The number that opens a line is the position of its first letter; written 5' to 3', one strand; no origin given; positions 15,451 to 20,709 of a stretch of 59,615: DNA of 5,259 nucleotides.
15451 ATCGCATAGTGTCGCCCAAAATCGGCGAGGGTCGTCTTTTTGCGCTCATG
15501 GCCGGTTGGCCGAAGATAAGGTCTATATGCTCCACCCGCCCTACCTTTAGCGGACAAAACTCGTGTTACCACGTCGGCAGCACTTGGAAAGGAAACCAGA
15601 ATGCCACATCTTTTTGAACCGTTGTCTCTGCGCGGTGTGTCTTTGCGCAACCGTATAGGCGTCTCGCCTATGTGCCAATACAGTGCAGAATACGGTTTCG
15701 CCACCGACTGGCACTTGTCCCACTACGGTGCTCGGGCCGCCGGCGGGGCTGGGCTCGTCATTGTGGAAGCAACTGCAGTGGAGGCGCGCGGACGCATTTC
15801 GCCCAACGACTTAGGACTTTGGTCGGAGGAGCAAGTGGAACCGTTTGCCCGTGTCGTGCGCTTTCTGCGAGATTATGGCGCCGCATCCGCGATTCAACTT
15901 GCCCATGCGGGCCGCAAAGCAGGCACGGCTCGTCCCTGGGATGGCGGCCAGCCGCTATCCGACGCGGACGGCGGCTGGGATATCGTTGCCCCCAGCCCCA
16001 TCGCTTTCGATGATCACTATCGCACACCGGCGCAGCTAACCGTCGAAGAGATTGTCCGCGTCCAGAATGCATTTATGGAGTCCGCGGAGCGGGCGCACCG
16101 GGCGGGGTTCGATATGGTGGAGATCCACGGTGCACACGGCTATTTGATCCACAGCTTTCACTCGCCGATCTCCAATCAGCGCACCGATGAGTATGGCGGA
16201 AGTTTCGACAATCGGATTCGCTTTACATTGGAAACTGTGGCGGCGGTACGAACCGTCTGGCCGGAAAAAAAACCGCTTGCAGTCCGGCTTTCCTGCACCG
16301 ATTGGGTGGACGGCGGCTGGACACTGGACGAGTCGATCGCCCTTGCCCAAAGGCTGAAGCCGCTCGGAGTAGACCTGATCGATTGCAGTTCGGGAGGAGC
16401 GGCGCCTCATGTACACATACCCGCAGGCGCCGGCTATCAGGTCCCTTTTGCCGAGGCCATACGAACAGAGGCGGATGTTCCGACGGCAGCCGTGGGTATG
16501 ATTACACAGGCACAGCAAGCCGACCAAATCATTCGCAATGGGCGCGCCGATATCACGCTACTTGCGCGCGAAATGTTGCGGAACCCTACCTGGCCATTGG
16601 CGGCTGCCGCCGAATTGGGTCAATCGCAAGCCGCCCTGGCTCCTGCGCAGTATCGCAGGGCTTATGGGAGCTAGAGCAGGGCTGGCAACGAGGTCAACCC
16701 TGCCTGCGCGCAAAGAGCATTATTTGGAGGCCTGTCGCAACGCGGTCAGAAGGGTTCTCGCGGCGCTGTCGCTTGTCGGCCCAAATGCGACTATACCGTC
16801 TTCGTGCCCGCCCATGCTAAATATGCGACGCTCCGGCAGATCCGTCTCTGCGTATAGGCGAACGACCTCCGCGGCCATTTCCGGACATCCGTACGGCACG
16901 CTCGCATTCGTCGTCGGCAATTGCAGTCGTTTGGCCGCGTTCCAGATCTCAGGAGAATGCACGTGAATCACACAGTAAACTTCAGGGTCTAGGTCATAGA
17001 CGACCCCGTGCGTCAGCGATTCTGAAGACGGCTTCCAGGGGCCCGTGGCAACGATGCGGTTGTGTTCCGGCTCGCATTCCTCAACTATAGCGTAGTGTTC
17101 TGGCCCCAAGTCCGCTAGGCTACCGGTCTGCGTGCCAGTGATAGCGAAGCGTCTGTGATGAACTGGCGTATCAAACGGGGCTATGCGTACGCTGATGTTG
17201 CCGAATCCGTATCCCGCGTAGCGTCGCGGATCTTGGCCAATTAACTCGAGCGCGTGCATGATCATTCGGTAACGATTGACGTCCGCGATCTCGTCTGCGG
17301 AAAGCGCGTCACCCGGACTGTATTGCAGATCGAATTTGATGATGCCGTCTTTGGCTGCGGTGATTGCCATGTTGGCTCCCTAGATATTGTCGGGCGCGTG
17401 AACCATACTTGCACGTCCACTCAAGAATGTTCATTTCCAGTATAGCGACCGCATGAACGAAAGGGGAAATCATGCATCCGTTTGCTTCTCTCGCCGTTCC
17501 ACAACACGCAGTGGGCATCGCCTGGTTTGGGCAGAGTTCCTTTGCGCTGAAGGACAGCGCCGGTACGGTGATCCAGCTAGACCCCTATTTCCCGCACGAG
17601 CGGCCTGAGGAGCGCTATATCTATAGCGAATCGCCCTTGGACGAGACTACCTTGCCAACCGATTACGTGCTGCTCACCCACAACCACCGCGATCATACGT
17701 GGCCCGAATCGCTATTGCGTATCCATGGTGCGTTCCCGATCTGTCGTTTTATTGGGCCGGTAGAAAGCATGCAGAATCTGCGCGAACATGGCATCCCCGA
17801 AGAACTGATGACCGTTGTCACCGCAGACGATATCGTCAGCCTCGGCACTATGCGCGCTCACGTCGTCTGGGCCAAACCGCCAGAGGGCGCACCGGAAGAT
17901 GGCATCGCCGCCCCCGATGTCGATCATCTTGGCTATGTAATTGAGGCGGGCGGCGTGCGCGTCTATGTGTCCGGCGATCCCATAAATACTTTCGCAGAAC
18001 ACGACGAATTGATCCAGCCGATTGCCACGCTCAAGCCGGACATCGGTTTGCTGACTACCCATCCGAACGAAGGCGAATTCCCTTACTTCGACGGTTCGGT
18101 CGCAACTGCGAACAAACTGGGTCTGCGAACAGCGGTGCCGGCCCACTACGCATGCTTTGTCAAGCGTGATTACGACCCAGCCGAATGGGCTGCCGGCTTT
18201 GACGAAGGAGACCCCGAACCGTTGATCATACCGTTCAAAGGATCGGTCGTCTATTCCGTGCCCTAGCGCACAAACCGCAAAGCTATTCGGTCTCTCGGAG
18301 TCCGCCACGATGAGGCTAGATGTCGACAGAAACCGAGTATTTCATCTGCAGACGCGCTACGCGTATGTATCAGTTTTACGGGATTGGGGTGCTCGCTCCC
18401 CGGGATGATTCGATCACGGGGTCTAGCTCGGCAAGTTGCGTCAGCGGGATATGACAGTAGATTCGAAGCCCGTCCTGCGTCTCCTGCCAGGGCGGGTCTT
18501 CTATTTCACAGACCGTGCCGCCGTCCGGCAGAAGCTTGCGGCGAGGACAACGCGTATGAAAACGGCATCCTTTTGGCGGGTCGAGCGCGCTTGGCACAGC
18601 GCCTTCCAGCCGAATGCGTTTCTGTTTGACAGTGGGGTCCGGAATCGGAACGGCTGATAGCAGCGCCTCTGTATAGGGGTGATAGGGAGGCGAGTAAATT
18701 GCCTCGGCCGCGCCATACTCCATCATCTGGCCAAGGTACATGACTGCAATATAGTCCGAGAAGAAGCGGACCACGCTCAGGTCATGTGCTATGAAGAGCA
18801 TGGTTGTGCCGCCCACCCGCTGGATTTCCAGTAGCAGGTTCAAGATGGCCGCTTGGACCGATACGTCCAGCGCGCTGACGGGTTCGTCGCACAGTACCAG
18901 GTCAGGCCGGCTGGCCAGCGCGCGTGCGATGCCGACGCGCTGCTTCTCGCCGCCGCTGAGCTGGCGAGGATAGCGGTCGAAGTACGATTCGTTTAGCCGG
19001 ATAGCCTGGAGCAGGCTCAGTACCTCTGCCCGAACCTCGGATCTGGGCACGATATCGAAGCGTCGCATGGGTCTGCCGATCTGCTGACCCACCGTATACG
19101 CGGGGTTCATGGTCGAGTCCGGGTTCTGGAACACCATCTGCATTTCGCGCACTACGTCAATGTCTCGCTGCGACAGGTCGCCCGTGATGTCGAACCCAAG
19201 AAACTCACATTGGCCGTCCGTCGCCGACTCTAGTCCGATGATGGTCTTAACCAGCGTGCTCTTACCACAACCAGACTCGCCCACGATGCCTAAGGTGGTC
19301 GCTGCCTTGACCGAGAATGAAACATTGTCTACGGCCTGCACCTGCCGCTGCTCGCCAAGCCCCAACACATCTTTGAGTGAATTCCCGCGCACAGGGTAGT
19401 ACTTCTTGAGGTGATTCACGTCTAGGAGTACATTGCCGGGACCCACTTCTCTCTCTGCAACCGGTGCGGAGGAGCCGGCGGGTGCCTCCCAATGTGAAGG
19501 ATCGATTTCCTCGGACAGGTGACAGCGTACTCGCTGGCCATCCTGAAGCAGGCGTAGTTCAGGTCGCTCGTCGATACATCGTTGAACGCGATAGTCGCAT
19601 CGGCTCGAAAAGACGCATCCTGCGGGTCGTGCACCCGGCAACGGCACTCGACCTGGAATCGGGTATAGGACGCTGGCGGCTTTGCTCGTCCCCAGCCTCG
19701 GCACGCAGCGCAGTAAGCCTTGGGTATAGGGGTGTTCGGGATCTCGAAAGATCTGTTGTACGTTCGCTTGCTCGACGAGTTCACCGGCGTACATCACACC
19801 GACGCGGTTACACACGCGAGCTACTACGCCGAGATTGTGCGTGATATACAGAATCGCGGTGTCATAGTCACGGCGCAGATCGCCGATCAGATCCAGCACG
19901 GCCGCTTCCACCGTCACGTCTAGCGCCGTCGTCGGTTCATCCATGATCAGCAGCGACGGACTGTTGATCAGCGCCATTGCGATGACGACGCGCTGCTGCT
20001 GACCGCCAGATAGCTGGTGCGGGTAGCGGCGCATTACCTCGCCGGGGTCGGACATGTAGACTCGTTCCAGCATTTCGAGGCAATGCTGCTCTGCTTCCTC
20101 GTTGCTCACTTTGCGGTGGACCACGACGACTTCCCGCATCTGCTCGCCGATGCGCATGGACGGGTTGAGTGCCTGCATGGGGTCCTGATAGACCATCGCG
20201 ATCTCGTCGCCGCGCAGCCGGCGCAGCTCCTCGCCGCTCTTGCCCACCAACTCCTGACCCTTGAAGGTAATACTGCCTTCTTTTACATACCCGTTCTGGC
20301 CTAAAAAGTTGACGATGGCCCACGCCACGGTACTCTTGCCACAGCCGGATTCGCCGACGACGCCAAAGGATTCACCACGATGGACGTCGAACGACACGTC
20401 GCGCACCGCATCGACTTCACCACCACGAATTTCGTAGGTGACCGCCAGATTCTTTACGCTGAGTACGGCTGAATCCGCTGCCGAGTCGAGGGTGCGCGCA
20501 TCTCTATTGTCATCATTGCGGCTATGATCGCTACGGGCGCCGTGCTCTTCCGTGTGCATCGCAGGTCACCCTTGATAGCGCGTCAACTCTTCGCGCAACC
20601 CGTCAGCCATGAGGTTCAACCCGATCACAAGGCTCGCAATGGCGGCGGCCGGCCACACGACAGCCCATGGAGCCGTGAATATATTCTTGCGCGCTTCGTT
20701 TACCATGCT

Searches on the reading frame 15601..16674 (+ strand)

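Call 33: search_protein_families(library=pfam, max_evalue=0.00001, proteins=[window:15601-16674:+])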
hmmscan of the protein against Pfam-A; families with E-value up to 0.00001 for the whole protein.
window:15601-16674:+ (357 aa): 1 family
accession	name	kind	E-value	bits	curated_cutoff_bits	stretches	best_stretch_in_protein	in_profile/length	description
PF00724.26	Oxidored_FMN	-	1.6e-75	255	27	1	4-337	2-337/342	NADH:flavin oxidoreductase / NADH oxidase family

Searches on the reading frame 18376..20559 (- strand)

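Call 48: search_protein_families(library=ncbifam, max_evalue=1e-10, proteins=[window:18376-20559:-])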
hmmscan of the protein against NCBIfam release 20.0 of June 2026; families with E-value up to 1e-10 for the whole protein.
window:18376-20559:- (727 aa): 186 families (the best 25 are shown)
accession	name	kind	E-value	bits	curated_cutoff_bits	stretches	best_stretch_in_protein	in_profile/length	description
NF008453.0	PRK11308.1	subfamily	5.8e-179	594.5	408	2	376-703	10-324/334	dipeptide ABC transporter ATP-binding protein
NF011659.0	PRK15079.1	equivalog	6.1e-171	567.5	540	2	376-673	9-306/334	murein tripeptide/oligopeptide ABC transporter ATP binding protein OppF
NF007010.1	PRK09473.1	subfamily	6.2e-166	550.8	575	2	33-350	2-315/318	oligopeptide ABC transporter ATP-binding protein OppD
NF008246.0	PRK11022.1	equivalog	3.9e-154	512.6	541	2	31-349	2-317/326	dipeptide ABC transporter ATP-binding protein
NF043071.1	DppF_dipep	equivalog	1.2e-152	508.1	660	2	375-674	10-303/331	dipeptide ABC transporter ATP-binding subunit DppF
NF007613.0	PRK10261.1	equivalog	1.3e-152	509.4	1077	2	28-297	8-283/623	glutathione ABC transporter ATP-binding protein GsiA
NF043079.1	MMSYN1_0167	equivalog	2e-148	495.6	740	3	109-326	297-512/561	oligopeptide ABC transporter ATP-binding protein OppD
NF011713.0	PRK15134.1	equivalog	8e-134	447.1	834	3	30-287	3-261/529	microcin C ABC transporter ATP-binding protein YejF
NF047576.1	opine_ATP_CntF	equivalog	4e-122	406.5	385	2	32-285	2-252/264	staphylopine uptake ABC transporter ATP-binding protein CntF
NF047578.1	opine_ATP_CntD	equivalog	7.2e-121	402.5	380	2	32-284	2-251/266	staphylopine uptake ABC transporter ATP-binding protein CntD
TIGR02770.1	nickel_nikD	equivalog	1.5e-119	397.5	318.7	2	52-284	2-227/230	nickel import ATP-binding protein NikD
NF043078.1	MMSYN1_0168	equivalog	1.8e-119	400.2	800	3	509-649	468-609/649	oligopeptide ABC transporter ATP-binding protein OppF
TIGR02769.1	nickel_nikE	equivalog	2.6e-114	381.2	332.55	2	378-642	2-258/265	nickel import ATP-binding protein NikE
NF011674.0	PRK15093.1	equivalog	9e-112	373.4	627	2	32-349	3-324/330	putrescine export ABC transporter ATP-binding protein SapD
NF007739.0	PRK10419.1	subfamily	6.3e-110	366.9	354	2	378-638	3-259/268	nickel ABC transporter ATP-binding protein NikE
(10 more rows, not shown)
